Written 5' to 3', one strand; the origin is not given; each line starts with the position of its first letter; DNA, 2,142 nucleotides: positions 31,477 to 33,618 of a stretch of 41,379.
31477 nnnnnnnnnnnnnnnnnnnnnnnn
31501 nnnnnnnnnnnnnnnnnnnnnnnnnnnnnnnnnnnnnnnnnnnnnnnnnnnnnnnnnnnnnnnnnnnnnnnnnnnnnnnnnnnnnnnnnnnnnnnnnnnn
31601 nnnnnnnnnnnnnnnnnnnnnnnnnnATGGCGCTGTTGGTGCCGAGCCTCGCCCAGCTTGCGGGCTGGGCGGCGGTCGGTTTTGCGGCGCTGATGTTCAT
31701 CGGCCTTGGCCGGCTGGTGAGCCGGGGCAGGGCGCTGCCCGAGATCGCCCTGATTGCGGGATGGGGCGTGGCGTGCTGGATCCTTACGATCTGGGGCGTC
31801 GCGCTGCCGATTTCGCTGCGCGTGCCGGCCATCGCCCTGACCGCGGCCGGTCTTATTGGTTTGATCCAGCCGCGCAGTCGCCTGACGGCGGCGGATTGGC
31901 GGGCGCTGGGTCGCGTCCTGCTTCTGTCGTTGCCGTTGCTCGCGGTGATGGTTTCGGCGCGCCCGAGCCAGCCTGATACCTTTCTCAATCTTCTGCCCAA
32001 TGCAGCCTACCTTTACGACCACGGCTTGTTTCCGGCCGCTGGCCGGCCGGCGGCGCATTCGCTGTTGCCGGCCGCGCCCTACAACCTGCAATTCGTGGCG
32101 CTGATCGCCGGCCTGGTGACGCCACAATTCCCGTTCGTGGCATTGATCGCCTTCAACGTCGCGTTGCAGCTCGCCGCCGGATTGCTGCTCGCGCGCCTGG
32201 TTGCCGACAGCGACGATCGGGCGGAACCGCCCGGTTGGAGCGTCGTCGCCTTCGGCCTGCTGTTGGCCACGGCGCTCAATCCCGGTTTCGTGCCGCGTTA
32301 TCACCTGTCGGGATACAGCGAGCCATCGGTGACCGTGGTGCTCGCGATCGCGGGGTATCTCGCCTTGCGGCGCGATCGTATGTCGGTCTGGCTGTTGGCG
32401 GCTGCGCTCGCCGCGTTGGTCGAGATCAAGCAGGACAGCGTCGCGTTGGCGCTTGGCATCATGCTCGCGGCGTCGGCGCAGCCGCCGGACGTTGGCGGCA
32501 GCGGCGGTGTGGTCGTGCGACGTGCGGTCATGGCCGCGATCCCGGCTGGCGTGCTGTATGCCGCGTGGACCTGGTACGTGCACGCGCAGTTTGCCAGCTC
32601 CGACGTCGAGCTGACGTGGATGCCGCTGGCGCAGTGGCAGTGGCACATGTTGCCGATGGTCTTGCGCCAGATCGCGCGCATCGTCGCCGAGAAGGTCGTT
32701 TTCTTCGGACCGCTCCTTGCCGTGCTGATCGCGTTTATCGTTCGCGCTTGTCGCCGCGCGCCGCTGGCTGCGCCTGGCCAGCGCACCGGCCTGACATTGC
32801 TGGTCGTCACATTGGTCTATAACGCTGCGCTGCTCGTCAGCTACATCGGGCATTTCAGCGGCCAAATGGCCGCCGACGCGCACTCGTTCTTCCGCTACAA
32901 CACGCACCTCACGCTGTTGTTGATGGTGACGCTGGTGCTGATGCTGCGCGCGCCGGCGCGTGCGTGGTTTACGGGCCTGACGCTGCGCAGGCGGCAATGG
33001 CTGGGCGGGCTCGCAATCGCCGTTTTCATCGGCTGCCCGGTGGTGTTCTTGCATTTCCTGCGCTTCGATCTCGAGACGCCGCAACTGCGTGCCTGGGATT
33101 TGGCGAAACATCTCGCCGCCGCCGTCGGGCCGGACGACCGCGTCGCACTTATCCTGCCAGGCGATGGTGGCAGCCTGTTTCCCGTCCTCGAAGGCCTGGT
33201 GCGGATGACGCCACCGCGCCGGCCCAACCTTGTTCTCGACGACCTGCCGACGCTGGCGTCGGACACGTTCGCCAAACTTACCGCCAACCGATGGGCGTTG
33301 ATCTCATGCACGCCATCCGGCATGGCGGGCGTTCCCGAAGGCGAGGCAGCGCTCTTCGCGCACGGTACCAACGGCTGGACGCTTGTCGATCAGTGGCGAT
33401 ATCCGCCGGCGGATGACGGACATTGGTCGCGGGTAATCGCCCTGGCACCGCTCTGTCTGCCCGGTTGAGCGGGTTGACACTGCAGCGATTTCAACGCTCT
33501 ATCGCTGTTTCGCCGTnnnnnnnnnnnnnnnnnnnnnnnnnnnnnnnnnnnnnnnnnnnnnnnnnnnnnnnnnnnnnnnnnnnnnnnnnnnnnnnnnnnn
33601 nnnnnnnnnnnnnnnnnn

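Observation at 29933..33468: Translationally coupled pair of uncharacterised GT-C-like membrane proteins inserted between lptFG and pepA-holC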

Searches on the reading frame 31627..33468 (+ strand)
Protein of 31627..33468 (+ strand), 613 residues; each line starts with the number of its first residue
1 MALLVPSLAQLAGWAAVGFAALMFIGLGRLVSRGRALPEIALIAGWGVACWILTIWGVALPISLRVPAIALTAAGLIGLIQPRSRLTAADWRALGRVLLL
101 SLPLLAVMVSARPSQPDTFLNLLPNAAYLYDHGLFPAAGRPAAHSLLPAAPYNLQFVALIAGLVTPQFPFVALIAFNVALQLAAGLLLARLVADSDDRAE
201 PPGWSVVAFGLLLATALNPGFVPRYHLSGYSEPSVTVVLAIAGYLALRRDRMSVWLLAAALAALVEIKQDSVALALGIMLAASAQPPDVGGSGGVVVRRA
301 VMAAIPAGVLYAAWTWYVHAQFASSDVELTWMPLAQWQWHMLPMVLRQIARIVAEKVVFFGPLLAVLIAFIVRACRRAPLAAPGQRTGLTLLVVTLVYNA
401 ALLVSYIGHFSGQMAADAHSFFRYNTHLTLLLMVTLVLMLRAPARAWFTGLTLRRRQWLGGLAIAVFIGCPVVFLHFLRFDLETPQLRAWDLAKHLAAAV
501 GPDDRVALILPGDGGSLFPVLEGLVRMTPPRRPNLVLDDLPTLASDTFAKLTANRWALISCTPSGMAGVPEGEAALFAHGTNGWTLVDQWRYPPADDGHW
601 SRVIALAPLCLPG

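Call 6: search_protein_families(library=pfam, proteins=[window:31627-33468:+], max_evalue=0.01)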
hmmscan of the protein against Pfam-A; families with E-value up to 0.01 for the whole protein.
window:31627-33468:+ (613 aa): 0 families

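Call 7: search_protein_families(library=ncbifam, proteins=[window:31627-33468:+], max_evalue=0.01)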
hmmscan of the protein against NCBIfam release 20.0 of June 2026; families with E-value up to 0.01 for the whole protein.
window:31627-33468:+ (613 aa): 0 families

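Call 10: search_solved_structures(query=window:31627-33468:+, max_evalue=10)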
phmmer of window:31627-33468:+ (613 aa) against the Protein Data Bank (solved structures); distinct sequences matched with E-value up to 10: 1.
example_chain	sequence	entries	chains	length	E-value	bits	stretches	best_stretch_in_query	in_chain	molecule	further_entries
3lrg_A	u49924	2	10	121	1.6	10.5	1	498-586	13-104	anti-huntingtin VL domain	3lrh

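Call 12: find_homologous_proteins(query=window:31627-33468:+)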
Query window:31627-33468:+ (613 aa): 427 proteins with E <= 0.001 among 8000 candidates; the best 120 are listed.
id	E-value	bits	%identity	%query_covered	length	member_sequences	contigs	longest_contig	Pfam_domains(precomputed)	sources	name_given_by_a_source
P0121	0.0e+0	1317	99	100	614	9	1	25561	-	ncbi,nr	ncbi:MAG: hypothetical protein KGI92_01755 [Alphaproteobacteria bacterium]|nr:hypothetical protein [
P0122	0.0e+0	1194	90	100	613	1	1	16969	-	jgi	-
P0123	0.0e+0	1107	82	100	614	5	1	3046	-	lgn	-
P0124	0.0e+0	1099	82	100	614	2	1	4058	-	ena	-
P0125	0.0e+0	1090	81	100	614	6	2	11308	-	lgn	-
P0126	0.0e+0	1089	81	100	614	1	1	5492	-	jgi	-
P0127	0.0e+0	1087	81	100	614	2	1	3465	-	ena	-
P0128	0.0e+0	1087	81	100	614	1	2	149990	-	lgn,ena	-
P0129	0.0e+0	1083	80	100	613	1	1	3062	-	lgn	-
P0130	0.0e+0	1079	81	100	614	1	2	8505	-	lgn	-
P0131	0.0e+0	1079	81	100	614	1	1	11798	-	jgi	-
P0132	0.0e+0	1076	81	100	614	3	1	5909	-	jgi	-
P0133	0.0e+0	1070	80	100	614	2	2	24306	-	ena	-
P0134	0.0e+0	1067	80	100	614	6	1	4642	-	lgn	-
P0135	0.0e+0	1060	77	100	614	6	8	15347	-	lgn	-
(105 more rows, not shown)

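Call 19: search_solved_structures(query=A2, max_evalue=10)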
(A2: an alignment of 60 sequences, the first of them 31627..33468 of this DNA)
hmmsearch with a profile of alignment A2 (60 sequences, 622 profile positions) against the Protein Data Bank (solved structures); distinct sequences matched with E-value up to 10: 1.
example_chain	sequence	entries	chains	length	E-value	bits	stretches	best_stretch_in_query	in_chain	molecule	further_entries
8kc4_A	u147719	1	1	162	1.7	10.1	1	484-565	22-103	De novo design protein -NA05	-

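Call 28: predict_structure(alignment_id=A2)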
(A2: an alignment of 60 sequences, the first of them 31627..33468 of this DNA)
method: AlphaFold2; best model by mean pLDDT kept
length: 613 residues; sequences in the alignment: 60
mean_pLDDT: 90.5   pTM: 0.92
mean pLDDT of the five models: 90.5, 89.2, 87.0, 86.6, 86.3
residues with pLDDT >= 90: 409; 70-90: 183; 50-70: 21; < 50: 0
segments of 3 or more residues with pLDDT < 50: none
pLDDT, mean of each block of 10 residues (from residue 1): 76 94 98 95 97 95 95 98 95 97 92 81 89 91 86 88 88 91 97 83 96 95 75 87 93 95 82 95 90 91 95 90 71 84 92 94 97 88 93 97 87 74 92 97 94 96 97 87 89 93 95 89 91 92 87 94 91 95 93 81 85 80
secondary structure, 60 per line:
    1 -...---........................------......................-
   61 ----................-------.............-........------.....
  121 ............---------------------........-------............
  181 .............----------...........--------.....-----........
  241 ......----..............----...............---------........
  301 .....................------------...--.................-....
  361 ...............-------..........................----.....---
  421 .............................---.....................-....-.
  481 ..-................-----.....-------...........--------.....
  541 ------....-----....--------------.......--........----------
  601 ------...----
elements in order: H8-31 H38-59 H65-80 H88-100 H102-109 H116-132 H154-161 H169-193 H204-214 H223-227 H233-246 H251-264 H269-283 H293-321 H339-355 H357-375 H383-408 H413-417 H421-449 H453-473 H475-478 H484-499 E505-509 H517-527 E536-540 H547-550 E556-559 E574-580 E583-590
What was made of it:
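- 31627..33468 (+): Gene B: 613-aa, 14-TM GT-C-fold membrane protein with an N-out, C-out topology. Three extra N-terminal helices precede an 11-TM core. A periplasmic loop after TM4 carries invariant D117. R423 and D481 are invariant and periplasmic. The periplasmic C-terminal alpha/beta domain (~475-613) holds C561 and C610, invariant among close relatives. AF2 pLDDT 90.5, pTM 0.92: call 28.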

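Call 31: fold_search(model_id=the predicted structure, library=pdb)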
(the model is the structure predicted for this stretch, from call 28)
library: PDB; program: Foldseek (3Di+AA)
matches with E <= 10: 470; with E <= 0.001: 1
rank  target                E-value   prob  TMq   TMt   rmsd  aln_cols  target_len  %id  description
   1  8if8_C                3.6e-04  1.00  0.44  0.45  14.1       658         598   14  Arabinosyltransferase AftA (released 2023-05-31)
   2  5f15                  5.5e-03  1.00  0.40  0.44  11.8       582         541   14  Crystal Structure of ArnT from Cupriavidus metallidurans bound to Undecaprenyl phosphate (released 2016-02-17)
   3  6ftg_5                8.8e-03  0.99  0.35  0.34  15.2       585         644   11  Subtomogram average of OST-containing ribosome-translocon complexes from canine rough microsomal membranes (released 2018-03-21)
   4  4av3_B                1.2e-02  0.28  0.13  0.12  26.1       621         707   11  Crystal structure of Thermotoga Maritima sodium pumping membrane integral pyrophosphatase with metal ions in active si (released 2012-08-08)
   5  5lzr_B                1.5e-02  0.35  0.14  0.13  26.6       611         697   11  Crystal structure of Thermotoga maritima sodium pumping membrane integral pyrophosphatase in complex with tungstate an (released 2016-12-14)
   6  8y6i_A                3.7e-02  0.12  0.10  0.09  27.9       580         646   12  P-glycoprotein in complex with UIC2 Fab and triple elacridar molecules in nanodisc (released 2024-04-17)
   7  9j7c_A                4.2e-02  0.14  0.12  0.12  25.9       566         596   12  Arabidopsis high-affinity urea transport DUR3 in the urea-bound occluded conformation, dimeric state (released 2025-05-07)
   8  9g8j_B                6.5e-02  0.16  0.12  0.11  27.6       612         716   11  Structure of K+-dependent Na+-PPase from Thermotoga maritima in complex with zoledronate (released 2025-06-04)
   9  9lyd_Q                8.1e-02  0.21  0.11  0.15  23.8       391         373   17  Cryo-EM structure of GPR3-1IU9 complex (released 2025-04-09)
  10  7n3n_A                8.1e-02  0.08  0.10  0.08  26.6       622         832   10  CryoEM structure of human NKCC1 state Fu-I (released 2022-09-28)
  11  5d58                  8.8e-02  0.18  0.13  0.16  22.4       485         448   15  In meso in situ serial X-ray crystallography structure of the PepTSt-Ala-Phe complex at 100 K (released 2016-01-13)
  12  8w20_A                9.2e-02  0.06  0.07  0.06  61.4       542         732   15  Umb1 umbrella toxin particle (released 2024-04-17)
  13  7dii_A                9.6e-02  0.08  0.10  0.11  26.3       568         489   12  Crystal structure of LeuT in lipidic cubic phase at pH 7 (released 2021-04-07)
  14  9j7d_A                1.0e-01  0.12  0.11  0.12  27.3       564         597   13  Arabidopsis high-affinity urea transport DUR3 in the inward-facing open conformation, dimeric state (released 2025-05-07)
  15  7tpg_B                1.3e-01  0.28  0.17  0.23  19.4       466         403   14  Single-Particle Cryo-EM Structure of the WaaL O-antigen ligase in its ligand bound state (released 2022-04-06)
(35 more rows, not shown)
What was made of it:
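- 31627..33468 (+): Foldseek hits are AftA 8if8 (E 3.6e-4, TM 0.44), ArnT (5.5e-3, TM 0.40) and STT3: call 31.
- On GT-C glycosyltransferase superfamily (fold class): All non-GT-C hits have TM <= 0.17 (calls 28, 31).
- Closest known: Mycobacterial arabinosyltransferases AftA, AftB and AftD, and the EmbA-EmbB heterodimer. Same: AftA is the best structural match of B (8if8, E 3.6e-4, TM 0.44, call 31).
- B's match to GT-C structures is weaker (call 31).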

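Call 56: search_protein_representatives(alignment_id=A2)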
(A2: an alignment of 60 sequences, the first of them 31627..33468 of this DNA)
Query: 60 sequences, 622 profile positions. Proteins with E-value up to 0.001 (for the whole library): 722; up to 1e-10: 559; up to 1e-30: 334. The best 150 are listed.
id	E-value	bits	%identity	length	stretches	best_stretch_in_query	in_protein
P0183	3.1e-284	960.6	-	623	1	2-620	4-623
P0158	4.9e-278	940.2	-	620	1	2-621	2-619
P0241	3.2e-224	762.4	-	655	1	3-621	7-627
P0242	3.9e-208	709.2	-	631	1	3-619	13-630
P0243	2.3e-192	657.2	-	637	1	4-620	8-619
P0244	3.6e-184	630.1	-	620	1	2-619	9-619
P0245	5.7e-179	612.9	-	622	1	2-619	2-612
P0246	1.9e-177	607.9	-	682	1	4-620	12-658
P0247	5.8e-176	603.0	-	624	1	3-619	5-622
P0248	3.4e-170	583.9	-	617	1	2-619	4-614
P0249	3.7e-169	580.5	-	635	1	6-619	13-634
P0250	5.1e-169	580.1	-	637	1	4-620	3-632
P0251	4.9e-167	573.5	-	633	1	2-619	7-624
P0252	9.8e-167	572.5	-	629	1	3-619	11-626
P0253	1.3e-164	565.5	-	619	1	5-620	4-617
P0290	5.0e-95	335.6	-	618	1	4-602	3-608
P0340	2.4e-71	257.4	-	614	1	2-603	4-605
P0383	1.4e-62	228.5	-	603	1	2-603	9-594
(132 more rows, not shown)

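Call 58: search_protein_families(library=pfam, alignment_id=A3, max_evalue=0.1)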
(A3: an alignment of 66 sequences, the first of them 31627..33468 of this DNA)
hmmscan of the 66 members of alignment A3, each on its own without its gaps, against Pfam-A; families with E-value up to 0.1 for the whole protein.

A. member 1, window:31627-33468:+ (613 aa): 1 family
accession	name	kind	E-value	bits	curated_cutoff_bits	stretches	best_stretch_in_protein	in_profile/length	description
PF11511.13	RhodobacterPufX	-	0.094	12.8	25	0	12-39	28-54/67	Intrinsic membrane protein PufX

B. families by the number of members that match (of 66 scanned): 12 families
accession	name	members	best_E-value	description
PF02322.20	Cyt_bd_oxida_II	1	0.0022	Cytochrome bd terminal oxidase subunit II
PF10101.14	DUF2339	1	0.0064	Predicted membrane protein (DUF2339)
PF11028.14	TMEM260-like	1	0.0096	Protein O-mannosyl-transferase TMEM260-like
PF10649.15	DUF2478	1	0.018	Protein of unknown function (DUF2478)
PF23987.1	Phage_holin_10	1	0.029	Bacteriophage holin Pam3 gp28 family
PF11076.13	YbhQ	1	0.03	Putative inner membrane protein YbhQ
PF17364.7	DUF5389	1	0.033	Family of unknown function (DUF5389)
PF18714.6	PI-TkoII_IV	1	0.038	DNA polymerase II intein Domain IV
PF16082.10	Phage_holin_2_4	1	0.047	Bacteriophage holin family, superfamily II-like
PF05545.16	FixQ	1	0.073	Cbb3-type cytochrome oxidase component FixQ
PF16965.11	CSG2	1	0.077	Ceramide synthase regulator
PF11511.13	RhodobacterPufX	1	0.094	Intrinsic membrane protein PufX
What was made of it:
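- One of 66 B-family members gave a weak TMEM260-like Pfam hit (E 0.0096, call 58).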

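Call 62: find_encoding_contigs(protein=P0340, flank=8000, max_places=2)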
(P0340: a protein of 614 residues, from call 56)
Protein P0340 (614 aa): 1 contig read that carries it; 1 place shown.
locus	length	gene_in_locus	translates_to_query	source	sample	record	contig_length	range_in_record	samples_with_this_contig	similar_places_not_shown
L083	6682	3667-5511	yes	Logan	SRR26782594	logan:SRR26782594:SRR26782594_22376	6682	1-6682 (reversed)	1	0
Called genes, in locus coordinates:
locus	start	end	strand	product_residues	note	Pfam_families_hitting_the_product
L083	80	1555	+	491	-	PF13489:Methyltransf_23, PF07021:MetW, PF08241:Methyltransf_11, PF08242:Methyltransf_12, PF13649:Methyltransf_25, PF13847:Methyltransf_31, PF00535:Glycos_transf_2, PF13641:Glyco_tranf_2_3, +1 more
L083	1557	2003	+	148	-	-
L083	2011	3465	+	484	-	-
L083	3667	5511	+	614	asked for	-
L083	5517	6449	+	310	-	PF00535:Glycos_transf_2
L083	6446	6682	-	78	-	?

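Call 63: find_encoding_contigs(protein=P0383, flank=8000, max_places=2)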
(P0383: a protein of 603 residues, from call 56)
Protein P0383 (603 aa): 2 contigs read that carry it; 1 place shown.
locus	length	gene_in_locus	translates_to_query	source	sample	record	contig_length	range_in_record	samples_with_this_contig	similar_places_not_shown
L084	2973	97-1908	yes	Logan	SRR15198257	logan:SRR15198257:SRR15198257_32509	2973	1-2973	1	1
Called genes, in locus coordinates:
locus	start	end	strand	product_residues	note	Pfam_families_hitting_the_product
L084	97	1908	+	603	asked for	-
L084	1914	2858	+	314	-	PF00535:Glycos_transf_2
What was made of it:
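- Distant B homologues are followed by a 310-aa GT2 (calls 62, 63).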

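Call 64: find_encoding_contigs(protein=P0290, flank=8000, max_places=2)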
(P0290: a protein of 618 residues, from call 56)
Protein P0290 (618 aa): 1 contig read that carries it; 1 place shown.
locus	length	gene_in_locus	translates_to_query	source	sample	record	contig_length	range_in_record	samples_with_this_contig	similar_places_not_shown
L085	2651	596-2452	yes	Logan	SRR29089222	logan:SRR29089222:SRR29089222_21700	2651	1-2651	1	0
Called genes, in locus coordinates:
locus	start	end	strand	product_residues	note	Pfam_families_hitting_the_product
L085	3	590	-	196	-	?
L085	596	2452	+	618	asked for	-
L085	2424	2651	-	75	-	?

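Call 66: search_protein_families(library=ncbifam, proteins=[L083:5517-6449:+, L083:1557-2003:+, L083:2011-3465:+, L084:1914-2858:+], max_evalue=0.001)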
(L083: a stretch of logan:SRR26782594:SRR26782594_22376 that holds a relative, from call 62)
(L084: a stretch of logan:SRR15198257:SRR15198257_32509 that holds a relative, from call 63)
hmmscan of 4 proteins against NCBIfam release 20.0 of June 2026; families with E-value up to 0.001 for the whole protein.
L083:5517-6449:+ (310 aa): 3 families
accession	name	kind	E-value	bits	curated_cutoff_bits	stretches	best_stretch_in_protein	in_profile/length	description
TIGR04182.1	glyco_TIGR04182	equivalog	2.3e-18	66.6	325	1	3-303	2-282/293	S-layer glycoprotein N-glycosyltransferase AglJ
NF058614.1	PPMAGASynPpgS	equivalog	1.9e-15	56.9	370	1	3-161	2-158/226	polyprenyl-phospho-N-acetylgalactosaminyl synthase PpgS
TIGR03965.1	mycofact_glyco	equivalog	4.7e-06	25.7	280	1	2-110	75-185/467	mycofactocin biosynthesis glycosyltransferase MftF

L083:1557-2003:+ (148 aa): 0 families

L083:2011-3465:+ (484 aa): 0 families

L084:1914-2858:+ (314 aa): 9 families
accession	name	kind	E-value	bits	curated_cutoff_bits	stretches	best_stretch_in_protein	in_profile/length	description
TIGR04182.1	glyco_TIGR04182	equivalog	4.4e-64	216.7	325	1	9-301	1-290/293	S-layer glycoprotein N-glycosyltransferase AglJ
NF041391.1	DPhHxTase_Halo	equivalog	2.6e-25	88.7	375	1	16-231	3-213/213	dolichyl-phosphate hexose transferase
NF058614.1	PPMAGASynPpgS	equivalog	1.3e-13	50.9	370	1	10-193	2-190/226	polyprenyl-phospho-N-acetylgalactosaminyl synthase PpgS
NF010496.0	PRK13915.1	equivalog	1e-09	37.9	262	1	5-107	28-143/307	glucosyl-3-phosphoglycerate synthase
TIGR03937.1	PgaC_IcaA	equivalog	1.7e-07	30.5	422.3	1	4-108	41-152/407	poly-beta-1,6-N-acetyl-D-glucosamine synthase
NF047588.1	GlcsyltransPgfSStrep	equivalog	3.8e-06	26.3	500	1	9-173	2-172/308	glycosyltransferase PgfS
NF041865.1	EpsU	equivalog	7.8e-06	25.1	700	1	5-93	36-134/394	exopolysaccharide biosynthesis GT2 family glycosyltransferase EpsU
TIGR04283.1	glyco_like_mftF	equivalog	1.3e-05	24.9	182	1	11-94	2-85/221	TIGR04283 family arsenosugar biosynthesis glycosyltransferase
NF053846.1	glyco_with_XrtP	equivalog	5.1e-05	22.1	520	1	12-58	45-91/440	XrtP-associated glycosyltransferase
